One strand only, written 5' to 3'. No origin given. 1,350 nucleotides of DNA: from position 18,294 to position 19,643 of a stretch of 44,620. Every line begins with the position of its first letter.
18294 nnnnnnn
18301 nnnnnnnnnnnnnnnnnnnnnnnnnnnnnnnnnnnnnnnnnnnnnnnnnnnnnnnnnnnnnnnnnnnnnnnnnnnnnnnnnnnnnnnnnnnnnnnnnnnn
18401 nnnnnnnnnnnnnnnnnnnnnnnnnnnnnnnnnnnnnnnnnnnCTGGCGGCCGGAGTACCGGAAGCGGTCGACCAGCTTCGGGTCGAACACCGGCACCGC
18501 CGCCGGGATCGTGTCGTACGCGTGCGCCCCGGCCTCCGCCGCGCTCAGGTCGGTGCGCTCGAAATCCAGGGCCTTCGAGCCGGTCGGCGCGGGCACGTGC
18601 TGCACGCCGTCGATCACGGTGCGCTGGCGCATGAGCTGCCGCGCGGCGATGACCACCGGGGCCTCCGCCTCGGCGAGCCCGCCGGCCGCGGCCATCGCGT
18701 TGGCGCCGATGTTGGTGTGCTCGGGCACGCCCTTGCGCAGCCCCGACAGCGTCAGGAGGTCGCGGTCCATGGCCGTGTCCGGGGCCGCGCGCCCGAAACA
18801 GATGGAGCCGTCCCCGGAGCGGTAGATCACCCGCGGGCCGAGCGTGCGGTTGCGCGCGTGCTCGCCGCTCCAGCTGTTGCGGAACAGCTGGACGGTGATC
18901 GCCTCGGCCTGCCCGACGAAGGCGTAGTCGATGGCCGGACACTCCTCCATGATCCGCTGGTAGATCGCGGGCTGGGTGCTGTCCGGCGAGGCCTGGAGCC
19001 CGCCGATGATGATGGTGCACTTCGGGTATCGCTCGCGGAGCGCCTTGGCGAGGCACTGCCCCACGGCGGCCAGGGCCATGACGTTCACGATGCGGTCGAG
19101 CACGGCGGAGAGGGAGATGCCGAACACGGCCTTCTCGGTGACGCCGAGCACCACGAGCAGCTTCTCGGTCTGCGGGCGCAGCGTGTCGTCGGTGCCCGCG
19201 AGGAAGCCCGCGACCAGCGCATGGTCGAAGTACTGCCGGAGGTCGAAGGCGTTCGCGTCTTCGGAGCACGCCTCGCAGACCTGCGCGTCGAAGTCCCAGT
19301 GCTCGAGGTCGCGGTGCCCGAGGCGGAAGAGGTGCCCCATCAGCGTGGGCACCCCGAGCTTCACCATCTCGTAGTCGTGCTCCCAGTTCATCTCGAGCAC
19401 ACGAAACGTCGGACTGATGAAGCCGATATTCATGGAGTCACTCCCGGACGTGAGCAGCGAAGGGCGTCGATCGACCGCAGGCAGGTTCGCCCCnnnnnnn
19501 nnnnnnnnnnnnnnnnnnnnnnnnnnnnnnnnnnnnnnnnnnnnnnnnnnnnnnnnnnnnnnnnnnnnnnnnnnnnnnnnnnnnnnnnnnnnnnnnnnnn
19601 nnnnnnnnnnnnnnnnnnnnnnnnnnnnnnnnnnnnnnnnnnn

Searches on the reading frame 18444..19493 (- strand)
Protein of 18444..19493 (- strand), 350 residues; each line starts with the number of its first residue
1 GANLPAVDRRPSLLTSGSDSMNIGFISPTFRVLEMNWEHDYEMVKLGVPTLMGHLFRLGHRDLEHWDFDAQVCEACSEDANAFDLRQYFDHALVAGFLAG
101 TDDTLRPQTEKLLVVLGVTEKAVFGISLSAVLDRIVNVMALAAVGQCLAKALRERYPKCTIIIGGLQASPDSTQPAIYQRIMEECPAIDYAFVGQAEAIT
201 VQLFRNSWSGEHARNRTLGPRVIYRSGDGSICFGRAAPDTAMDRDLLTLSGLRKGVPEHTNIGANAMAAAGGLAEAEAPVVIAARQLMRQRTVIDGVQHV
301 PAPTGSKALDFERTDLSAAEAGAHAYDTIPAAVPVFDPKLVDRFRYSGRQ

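Call 17: search_protein_families(library=ncbifam, proteins=[window:18444-19493:-], max_evalue=1)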
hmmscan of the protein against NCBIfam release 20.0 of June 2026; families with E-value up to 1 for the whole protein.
window:18444-19493:- (350 aa): 5 families
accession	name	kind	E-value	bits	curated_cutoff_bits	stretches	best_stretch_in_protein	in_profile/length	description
TIGR02026.1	BchE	equivalog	3.9e-05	22.7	481.35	1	143-238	77-165/497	magnesium-protoporphyrin IX monomethyl ester anaerobic oxidative cyclase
TIGR03975.1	rSAM_ocin_1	subfamily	0.0016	17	281.85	1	147-219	146-213/606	RiPP maturation radical SAM C-methyltransferase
TIGR04385.1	B12_rSAM_cofa1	equivalog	0.018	14.3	450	1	122-204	63-139/438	B12 lower ligand biosynthesis radical SAM protein BzaD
NF038361.1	rSAM_Sden_1168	equivalog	0.12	10.9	575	1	148-211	160-222/560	Sden_1168 family B12-binding radical SAM P-methyltransferase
NF033712.0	B12_rSAM_KedN5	subfamily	0.21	9.7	700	1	146-232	79-159/624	KedN5 family methylcobalamin-dependent radical SAM C-methyltransferase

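Call 18: search_protein_families(library=pfam, proteins=[window:18444-19493:-], max_evalue=1)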
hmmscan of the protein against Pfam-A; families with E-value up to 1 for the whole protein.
window:18444-19493:- (350 aa): 1 family
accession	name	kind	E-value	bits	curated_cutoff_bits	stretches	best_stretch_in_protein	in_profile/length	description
PF09457.15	RBD-FIP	-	0.27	11.5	23.3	0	177-188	26-37/41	FIP domain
